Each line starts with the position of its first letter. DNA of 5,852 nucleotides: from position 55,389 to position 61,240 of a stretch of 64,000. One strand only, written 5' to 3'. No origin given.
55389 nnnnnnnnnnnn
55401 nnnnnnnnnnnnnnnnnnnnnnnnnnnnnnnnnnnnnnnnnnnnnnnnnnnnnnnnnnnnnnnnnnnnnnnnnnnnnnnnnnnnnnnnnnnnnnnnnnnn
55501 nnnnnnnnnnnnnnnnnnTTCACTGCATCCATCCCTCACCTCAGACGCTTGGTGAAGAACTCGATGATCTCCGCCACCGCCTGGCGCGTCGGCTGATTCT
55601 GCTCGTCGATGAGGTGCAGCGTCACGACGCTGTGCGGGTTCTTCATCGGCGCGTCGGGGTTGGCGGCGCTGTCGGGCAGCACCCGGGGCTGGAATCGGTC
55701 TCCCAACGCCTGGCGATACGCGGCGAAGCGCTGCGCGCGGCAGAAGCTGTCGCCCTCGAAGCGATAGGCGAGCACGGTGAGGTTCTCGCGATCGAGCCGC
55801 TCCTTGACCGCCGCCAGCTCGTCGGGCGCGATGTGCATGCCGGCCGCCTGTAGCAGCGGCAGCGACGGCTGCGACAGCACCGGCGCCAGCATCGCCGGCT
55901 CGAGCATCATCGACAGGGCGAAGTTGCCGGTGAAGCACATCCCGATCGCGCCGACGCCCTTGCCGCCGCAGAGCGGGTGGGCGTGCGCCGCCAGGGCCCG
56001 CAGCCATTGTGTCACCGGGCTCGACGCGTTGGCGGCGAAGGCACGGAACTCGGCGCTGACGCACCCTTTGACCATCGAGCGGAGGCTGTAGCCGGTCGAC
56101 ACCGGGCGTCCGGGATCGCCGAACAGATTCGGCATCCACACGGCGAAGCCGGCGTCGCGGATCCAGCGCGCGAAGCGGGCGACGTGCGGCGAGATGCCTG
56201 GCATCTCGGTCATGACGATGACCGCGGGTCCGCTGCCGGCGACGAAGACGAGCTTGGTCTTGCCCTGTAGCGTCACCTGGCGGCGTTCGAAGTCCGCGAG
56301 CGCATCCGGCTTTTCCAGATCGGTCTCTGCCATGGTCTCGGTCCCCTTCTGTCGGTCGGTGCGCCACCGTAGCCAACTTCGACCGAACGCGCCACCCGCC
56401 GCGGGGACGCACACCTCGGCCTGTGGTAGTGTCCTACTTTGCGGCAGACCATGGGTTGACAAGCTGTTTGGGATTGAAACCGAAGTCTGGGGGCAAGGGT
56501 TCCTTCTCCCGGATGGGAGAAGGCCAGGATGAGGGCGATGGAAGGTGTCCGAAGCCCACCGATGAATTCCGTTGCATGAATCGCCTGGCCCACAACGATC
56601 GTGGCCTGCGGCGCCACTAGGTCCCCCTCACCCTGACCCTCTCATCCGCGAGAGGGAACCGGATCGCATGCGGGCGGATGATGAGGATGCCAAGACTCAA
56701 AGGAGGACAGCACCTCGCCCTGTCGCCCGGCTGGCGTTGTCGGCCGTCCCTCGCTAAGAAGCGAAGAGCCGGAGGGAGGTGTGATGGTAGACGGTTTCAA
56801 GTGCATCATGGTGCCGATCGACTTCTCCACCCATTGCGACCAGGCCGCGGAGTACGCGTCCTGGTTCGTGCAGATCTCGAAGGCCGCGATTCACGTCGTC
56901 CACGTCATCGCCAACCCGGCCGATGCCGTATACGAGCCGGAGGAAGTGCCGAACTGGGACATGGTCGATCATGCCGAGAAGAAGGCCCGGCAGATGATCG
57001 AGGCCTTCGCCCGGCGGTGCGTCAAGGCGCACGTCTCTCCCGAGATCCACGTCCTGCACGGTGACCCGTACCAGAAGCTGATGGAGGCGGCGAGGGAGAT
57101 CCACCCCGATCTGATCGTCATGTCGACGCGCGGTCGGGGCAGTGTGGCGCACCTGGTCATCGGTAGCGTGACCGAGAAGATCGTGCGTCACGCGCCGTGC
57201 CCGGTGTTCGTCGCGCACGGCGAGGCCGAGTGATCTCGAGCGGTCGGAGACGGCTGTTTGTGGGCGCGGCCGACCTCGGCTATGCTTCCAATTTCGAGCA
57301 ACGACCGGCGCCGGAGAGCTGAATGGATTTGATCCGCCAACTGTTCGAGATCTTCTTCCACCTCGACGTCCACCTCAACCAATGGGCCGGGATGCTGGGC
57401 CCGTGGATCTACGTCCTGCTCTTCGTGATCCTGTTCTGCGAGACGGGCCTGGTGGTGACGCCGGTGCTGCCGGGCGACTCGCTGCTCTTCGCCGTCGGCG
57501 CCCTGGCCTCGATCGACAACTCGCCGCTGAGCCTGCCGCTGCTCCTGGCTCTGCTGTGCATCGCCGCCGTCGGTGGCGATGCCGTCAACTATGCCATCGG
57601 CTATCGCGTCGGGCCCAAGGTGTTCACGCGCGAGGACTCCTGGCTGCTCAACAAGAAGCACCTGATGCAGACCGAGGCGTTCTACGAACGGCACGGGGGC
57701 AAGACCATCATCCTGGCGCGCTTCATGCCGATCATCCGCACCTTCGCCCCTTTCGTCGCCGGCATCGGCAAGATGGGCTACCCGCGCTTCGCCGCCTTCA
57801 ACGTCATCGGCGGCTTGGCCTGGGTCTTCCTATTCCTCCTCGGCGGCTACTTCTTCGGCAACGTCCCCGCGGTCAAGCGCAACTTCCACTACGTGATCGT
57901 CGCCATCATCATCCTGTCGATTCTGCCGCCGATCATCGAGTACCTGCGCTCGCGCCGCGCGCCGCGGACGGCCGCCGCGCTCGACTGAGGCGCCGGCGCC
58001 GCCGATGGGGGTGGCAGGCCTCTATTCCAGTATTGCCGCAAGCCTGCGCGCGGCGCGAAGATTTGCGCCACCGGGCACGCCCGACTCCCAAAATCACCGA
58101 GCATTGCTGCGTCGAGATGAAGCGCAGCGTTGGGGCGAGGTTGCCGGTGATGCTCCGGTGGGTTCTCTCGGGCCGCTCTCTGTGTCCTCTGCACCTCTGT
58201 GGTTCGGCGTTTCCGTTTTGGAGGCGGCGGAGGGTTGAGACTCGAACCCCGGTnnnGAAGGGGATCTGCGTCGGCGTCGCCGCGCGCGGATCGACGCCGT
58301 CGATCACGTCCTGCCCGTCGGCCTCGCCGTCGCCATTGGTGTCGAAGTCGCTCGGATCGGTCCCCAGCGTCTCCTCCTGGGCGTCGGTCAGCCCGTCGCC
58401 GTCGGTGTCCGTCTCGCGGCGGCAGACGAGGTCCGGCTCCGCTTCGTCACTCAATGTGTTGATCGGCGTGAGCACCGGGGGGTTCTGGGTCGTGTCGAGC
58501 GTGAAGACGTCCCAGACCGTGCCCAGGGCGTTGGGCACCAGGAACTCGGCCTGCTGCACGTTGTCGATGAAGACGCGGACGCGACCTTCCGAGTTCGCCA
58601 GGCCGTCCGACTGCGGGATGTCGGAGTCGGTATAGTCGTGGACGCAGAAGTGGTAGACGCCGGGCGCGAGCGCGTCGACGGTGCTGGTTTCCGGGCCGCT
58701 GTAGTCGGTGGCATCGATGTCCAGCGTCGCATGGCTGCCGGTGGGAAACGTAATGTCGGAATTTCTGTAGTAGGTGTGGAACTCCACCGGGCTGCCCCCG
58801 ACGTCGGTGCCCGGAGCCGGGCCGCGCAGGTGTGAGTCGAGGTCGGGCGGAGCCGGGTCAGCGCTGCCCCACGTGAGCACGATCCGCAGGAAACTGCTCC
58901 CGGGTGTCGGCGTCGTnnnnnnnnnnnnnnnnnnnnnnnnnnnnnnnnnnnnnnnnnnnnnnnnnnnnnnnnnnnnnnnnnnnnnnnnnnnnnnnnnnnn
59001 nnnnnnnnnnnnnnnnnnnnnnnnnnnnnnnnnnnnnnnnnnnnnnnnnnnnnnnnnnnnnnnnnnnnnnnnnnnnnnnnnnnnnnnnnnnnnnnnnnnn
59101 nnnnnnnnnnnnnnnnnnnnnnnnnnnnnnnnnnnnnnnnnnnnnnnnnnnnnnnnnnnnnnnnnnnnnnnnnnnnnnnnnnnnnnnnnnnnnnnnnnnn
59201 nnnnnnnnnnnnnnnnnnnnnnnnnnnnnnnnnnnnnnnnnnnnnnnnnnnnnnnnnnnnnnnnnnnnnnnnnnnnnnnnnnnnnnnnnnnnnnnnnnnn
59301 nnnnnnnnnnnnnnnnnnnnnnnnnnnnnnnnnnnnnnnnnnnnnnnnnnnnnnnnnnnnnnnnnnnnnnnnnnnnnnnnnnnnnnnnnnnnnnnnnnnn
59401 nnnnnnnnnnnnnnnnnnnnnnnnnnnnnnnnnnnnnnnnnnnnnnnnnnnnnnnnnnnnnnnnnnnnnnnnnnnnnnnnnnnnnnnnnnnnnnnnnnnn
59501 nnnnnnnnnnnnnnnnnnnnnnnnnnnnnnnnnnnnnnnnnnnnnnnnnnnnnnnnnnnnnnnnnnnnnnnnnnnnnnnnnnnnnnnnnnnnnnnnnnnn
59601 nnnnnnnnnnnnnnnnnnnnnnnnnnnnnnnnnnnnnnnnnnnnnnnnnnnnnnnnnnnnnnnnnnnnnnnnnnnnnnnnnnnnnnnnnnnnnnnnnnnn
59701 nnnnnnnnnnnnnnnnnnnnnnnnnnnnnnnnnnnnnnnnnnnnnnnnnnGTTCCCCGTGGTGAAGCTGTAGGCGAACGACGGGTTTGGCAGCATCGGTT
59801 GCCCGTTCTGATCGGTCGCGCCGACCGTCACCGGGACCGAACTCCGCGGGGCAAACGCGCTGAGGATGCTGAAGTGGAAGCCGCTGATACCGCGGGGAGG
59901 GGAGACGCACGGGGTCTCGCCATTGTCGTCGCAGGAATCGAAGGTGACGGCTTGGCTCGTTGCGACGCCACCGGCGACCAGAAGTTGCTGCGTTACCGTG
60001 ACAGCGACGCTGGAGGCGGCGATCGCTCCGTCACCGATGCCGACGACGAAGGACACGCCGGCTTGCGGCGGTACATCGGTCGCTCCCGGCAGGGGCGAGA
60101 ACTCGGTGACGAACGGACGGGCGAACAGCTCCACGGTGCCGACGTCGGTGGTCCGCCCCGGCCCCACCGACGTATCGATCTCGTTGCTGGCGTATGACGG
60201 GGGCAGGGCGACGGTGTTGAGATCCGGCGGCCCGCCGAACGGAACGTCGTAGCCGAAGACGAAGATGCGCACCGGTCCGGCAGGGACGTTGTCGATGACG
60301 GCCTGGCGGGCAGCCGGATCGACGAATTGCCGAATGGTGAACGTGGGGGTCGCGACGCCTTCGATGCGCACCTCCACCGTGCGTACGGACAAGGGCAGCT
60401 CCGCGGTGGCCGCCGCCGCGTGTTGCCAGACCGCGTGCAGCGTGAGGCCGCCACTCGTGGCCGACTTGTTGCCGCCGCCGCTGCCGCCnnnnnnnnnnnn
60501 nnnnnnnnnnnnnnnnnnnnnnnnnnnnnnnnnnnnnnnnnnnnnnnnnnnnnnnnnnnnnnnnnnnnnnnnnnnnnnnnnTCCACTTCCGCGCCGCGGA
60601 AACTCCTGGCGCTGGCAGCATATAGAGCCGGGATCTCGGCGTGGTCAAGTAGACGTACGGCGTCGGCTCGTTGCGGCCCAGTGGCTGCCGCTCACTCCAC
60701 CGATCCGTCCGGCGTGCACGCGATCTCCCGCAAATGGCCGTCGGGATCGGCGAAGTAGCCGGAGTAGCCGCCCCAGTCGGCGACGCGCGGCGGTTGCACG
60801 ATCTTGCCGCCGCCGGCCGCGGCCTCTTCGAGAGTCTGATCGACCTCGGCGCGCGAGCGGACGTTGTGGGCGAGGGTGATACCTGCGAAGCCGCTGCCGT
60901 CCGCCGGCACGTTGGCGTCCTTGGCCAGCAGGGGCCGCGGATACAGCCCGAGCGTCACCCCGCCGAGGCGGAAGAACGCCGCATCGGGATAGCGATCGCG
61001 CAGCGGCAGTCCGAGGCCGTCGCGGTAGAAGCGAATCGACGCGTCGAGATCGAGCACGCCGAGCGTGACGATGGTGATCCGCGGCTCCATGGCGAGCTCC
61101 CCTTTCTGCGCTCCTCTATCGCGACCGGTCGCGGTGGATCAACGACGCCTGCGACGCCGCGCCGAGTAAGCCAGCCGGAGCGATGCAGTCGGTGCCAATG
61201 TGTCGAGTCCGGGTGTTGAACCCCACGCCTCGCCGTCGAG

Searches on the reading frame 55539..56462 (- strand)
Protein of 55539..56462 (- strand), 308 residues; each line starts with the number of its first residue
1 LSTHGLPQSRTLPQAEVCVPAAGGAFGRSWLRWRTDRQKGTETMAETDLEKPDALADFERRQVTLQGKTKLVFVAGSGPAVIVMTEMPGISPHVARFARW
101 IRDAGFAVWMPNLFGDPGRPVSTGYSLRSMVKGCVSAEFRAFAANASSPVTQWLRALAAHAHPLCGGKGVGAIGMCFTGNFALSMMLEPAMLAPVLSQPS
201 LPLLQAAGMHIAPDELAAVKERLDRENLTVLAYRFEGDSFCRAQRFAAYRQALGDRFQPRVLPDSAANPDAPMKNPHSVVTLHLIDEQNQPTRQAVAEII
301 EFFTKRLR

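Call 76: search_protein_families(library=pfam, proteins=[window:55539-56462:-], max_evalue=0.00001)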
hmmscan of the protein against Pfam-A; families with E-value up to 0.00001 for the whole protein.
window:55539-56462:- (308 aa): 1 family
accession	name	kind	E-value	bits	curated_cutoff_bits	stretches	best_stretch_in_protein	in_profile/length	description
PF01738.24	DLH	-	3e-08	34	21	1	78-192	13-121/217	Dienelactone hydrolase family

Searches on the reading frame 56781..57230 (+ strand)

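Call 85: search_protein_families(library=pfam, proteins=[window:56781-57230:+], max_evalue=0.001)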
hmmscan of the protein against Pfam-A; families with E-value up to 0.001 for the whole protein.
window:56781-57230:+ (150 aa): 1 family
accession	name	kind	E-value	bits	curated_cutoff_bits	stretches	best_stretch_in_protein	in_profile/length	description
PF00582.32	Usp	-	1.8e-33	116.5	24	1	6-145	2-140/141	Universal stress protein family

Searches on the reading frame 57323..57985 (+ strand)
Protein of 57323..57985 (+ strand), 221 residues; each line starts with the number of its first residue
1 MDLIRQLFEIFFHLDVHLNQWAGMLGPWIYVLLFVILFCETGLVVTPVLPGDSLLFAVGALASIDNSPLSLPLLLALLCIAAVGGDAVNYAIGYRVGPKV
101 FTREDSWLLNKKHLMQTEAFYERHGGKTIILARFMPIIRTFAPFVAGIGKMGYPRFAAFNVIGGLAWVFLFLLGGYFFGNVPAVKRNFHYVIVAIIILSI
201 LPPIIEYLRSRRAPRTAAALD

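Call 76: search_protein_families(library=pfam, proteins=[window:57323-57985:+], max_evalue=0.00001)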
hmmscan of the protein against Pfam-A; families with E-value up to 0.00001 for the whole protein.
window:57323-57985:+ (221 aa): 1 family
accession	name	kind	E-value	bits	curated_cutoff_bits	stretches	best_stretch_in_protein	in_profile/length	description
PF09335.16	VTT_dom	-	3.5e-17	63.5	33.9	1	49-176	1-122/123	VTT domain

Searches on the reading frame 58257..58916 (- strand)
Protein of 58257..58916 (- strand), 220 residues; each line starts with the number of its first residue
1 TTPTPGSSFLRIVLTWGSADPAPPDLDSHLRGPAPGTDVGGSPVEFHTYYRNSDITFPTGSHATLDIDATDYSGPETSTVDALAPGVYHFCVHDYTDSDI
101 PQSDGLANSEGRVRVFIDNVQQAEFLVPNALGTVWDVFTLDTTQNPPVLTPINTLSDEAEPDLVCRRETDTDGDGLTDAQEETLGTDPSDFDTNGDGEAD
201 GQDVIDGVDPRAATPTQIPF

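Call 38: predict_structure(alignment_id=A1)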
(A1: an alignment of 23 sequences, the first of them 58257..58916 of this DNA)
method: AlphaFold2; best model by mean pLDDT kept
length: 220 residues; sequences in the alignment: 23
mean_pLDDT: 90.0   pTM: 0.88
mean pLDDT of the five models: 90.0, 89.8, 86.2, 83.9, 83.3
residues with pLDDT >= 90: 167; 70-90: 26; 50-70: 21; < 50: 6
segments of 3 or more residues with pLDDT < 50: 1-5
pLDDT, mean of each block of 10 residues (from residue 1): 62 82 79 97 96 95 82 81 97 90 90 95 97 97 96 97 96 98 97 93 96 68
secondary structure, 60 per line:
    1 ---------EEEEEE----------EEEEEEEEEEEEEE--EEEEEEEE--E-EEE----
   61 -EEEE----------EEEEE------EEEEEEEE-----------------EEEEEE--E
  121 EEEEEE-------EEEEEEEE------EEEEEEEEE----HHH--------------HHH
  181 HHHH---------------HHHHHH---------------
elements in order: E10-15 E26-39 E42-49 E54-56 E62-65 E76-80 E87-94 E112-117 E120-126 E134-141 E148-156 H178-184 H200-205

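Call 44: fold_search(model_id=the predicted structure, library=pdb)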
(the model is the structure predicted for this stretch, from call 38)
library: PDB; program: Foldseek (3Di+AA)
matches with E <= 10: 745; with E <= 0.001: 2
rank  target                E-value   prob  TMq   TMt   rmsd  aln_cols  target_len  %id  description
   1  2qng                  5.9e-05  1.00  0.46  0.57   4.9       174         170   17  Crystal structure of unknown function protein SAV2460 (released 2007-07-31)
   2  3ibz                  6.2e-04  1.00  0.48  0.58   4.5       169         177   15  Crystal structure of putative tellurium resistant like protein (TerD) from Streptomyces coelicolor A3(2) (released 2009-08-18)
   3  2qz7_B                3.7e-03  1.00  0.46  0.57   5.0       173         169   17  The crystal structure of a homologue of telluride resistance protein (TerD), SCO6318 from Streptomyces coelicolor A3(2 (released 2007-08-28)
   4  3u6g_B                6.6e-03  0.89  0.26  0.39   7.4       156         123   12  Crystal structure of a domain of unknown function, DUF4425 (BVU_3708) from Bacteroides vulgatus ATCC 8482 at 1.35 A re (released 2011-11-02)
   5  2qz7_A                7.3e-03  1.00  0.46  0.57   4.6       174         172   17  The crystal structure of a homologue of telluride resistance protein (TerD), SCO6318 from Streptomyces coelicolor A3(2 (released 2007-08-28)
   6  2lrg_MODEL_1_A        1.7e-02  0.89  0.30  0.45   7.6       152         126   12  NMR structure of the protein YP_001300941.1 from Bacteroides vulgatus (released 2012-04-18)
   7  3bop_B                3.7e-02  0.08  0.12  0.14  15.6       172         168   11  Structure of mouse beta-neurexin 2D4 (released 2008-03-25)
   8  8em5_A                7.7e-02  0.92  0.27  0.58   5.2       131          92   10  Mycobacterium thermoresistible MmpS5 (released 2023-09-27)
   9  2pvs_B                8.7e-02  0.25  0.21  0.13  10.3       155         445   10  Structure of human pancreatic lipase related protein 2 mutant N336Q (released 2007-12-18)
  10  9ll2_A                9.7e-02  0.33  0.20  0.34  10.4       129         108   10  Crystal structure of the Helicobacter pylori copper resistance determinant CrdA in the apo form (released 2025-11-19)
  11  9ll4_A                1.3e-01  0.30  0.20  0.35  10.3       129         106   10  Crystal structure of the Helicobacter pylori copper resistance determinant CrdA in complex with silver ions in space g (released 2025-11-19)
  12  2oxe_B                1.4e-01  0.14  0.18  0.11  13.9       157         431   10  Structure of the Human Pancreatic Lipase-related Protein 2 (released 2007-03-27)
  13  3bta                  1.5e-01  0.05  0.12  0.04  17.2       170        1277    4  CRYSTAL STRUCTURE OF BOTULINUM NEUROTOXIN SEROTYPE A (released 1999-10-01)
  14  3v0c                  1.5e-01  0.05  0.12  0.04  17.2       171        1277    4  4.3 angstrom crystal structure of an inactive BoNT/A (E224Q/R363A/Y366F) (released 2012-03-14)
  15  1y4k                  1.6e-01  0.23  0.24  0.09   8.0       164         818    7  Lipoxygenase-1 (Soybean) at 100K, N694G Mutant (released 2005-12-13)
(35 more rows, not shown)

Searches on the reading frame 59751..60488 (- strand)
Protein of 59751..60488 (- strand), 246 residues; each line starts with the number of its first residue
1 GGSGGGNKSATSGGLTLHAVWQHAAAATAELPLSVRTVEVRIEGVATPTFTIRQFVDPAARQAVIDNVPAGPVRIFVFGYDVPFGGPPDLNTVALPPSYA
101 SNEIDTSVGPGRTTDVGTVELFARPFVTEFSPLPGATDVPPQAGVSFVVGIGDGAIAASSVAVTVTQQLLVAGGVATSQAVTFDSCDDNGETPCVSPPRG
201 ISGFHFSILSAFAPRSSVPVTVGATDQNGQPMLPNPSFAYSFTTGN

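Call 29: search_protein_families(library=pfam, proteins=[window:59751-60488:-], max_evalue=10)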
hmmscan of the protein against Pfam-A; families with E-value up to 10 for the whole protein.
window:59751-60488:- (246 aa): 1 family
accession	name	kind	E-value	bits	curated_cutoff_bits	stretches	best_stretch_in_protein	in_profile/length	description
PF13205.12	Big_5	-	0.0036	18.5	23.6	1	124-244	4-105/105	Bacterial Ig-like domain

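Call 40: predict_structure(alignment_id=A2)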
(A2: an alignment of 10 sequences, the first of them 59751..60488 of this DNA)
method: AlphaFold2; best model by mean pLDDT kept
length: 246 residues; sequences in the alignment: 10
mean_pLDDT: 76.9   pTM: 0.70
mean pLDDT of the five models: 76.9, 75.2, 72.7, 58.6, 54.8
residues with pLDDT >= 90: 40; 70-90: 146; 50-70: 38; < 50: 22
segments of 3 or more residues with pLDDT < 50: 1-9, 84-87, 169-177
pLDDT, mean of each block of 10 residues (from residue 1): 41 88 62 79 86 82 87 90 53 71 91 91 82 88 85 72 66 46 85 85 84 85 73 69 86
secondary structure, 60 per line:
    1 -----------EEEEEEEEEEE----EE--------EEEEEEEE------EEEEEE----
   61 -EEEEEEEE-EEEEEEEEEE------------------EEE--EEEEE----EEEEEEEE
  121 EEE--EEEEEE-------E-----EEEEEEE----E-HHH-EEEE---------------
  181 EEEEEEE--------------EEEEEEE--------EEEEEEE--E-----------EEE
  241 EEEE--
elements in order: E12-22 E37-44 E51-56 E62-69 E71-80 E99-101 E104-108 E113-123 E126-131 E145-151 E162-165 E181-187 E202-208 E217-223 E238-244

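Call 45: fold_search(model_id=the predicted structure, library=pdb)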
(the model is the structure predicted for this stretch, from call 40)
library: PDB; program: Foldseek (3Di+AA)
matches with E <= 10: 1783; with E <= 0.001: 32
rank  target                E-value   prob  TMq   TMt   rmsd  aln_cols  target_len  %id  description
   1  3k71_A                3.8e-05  0.96  0.20  0.07  15.7       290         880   10  Structure of integrin alphaX beta2 ectodomain (released 2010-01-12)
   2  3k71_C                5.0e-05  0.96  0.20  0.07  15.7       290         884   10  Structure of integrin alphaX beta2 ectodomain (released 2010-01-12)
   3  3k71_E                5.3e-05  0.96  0.20  0.07  15.7       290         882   10  Structure of integrin alphaX beta2 ectodomain (released 2010-01-12)
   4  8qox_B                9.9e-05  1.00  0.30  0.18  14.5       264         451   13  Two-component assembly of SlaA and SlaB S-layer proteins of Sulfolobus acidocaldarius (released 2024-02-21)
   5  5es4_G                1.3e-04  0.98  0.25  0.09  17.0       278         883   10  RE-REFINEMENT OF INTEGRIN ALPHAXBETA2 ECTODOMAIN IN THE CLOSED/BENT CONFORMATION (released 2016-03-02)
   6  5grj_A                1.5e-04  0.99  0.26  0.29  16.4       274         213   10  Crystal structure of human PD-L1 with monoclonal antibody avelumab (released 2016-11-02)
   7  4eiu                  1.9e-04  1.00  0.30  0.31  11.6       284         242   12  Crystal structure of a DUF3823 family protein (BACUNI_03093) from Bacteroides uniformis ATCC 8492 at 1.90 A resolution (released 2012-05-30)
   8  7amk_B                2.2e-04  0.99  0.28  0.16  18.3       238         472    9  Zebrafish RET Cadherin Like Domains 1 to 4. (released 2021-02-03)
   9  5es4_A                2.9e-04  0.94  0.24  0.07  17.5       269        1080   11  RE-REFINEMENT OF INTEGRIN ALPHAXBETA2 ECTODOMAIN IN THE CLOSED/BENT CONFORMATION (released 2016-03-02)
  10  3hbg                  3.0e-04  0.99  0.30  0.22  11.3       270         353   14  Structure of recombinant Chicken Liver Sulfite Oxidase mutant C185S (released 2010-04-14)
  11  7usl_A                3.0e-04  0.97  0.27  0.10  17.6       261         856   11  Integrin alphaM/beta2 ectodomain in complex with adenylate cyclase toxin RTX751 and M1F5 Fab (released 2022-08-17)
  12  3pay_A                3.3e-04  1.00  0.34  0.29  14.9       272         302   11  Crystal structure of a putative adhesin (BACOVA_04077) from Bacteroides ovatus at 2.50 A resolution (released 2010-11-10)
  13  10ps                  3.7e-04  0.97  0.26  0.13  15.3       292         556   11  Crystal structure of SdrD A2-A3-B1-B2 domains from Staphylococcus aureus JH1 (released 2026-02-11)
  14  1sox_B                3.9e-04  0.99  0.30  0.17  12.2       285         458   14  SULFITE OXIDASE FROM CHICKEN LIVER (released 1998-04-29)
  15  3bik_A                4.1e-04  0.99  0.26  0.29  17.2       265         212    9  Crystal Structure of the PD-1/PD-L1 Complex (released 2008-02-26)
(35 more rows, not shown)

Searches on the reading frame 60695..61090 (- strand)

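Call 76: search_protein_families(library=pfam, proteins=[window:60695-61090:-], max_evalue=0.00001)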
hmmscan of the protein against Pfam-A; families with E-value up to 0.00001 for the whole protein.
window:60695-61090:- (132 aa): 2 families
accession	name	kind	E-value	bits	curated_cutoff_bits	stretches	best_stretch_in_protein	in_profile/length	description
PF00903.31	Glyoxalase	-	7.5e-19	68.7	20.6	1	5-122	2-120/121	Glyoxalase/Bleomycin resistance protein/Dioxygenase superfamily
PF18029.7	Glyoxalase_6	-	9e-06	26.7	23.6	0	8-120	2-102/106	Glyoxalase-like domain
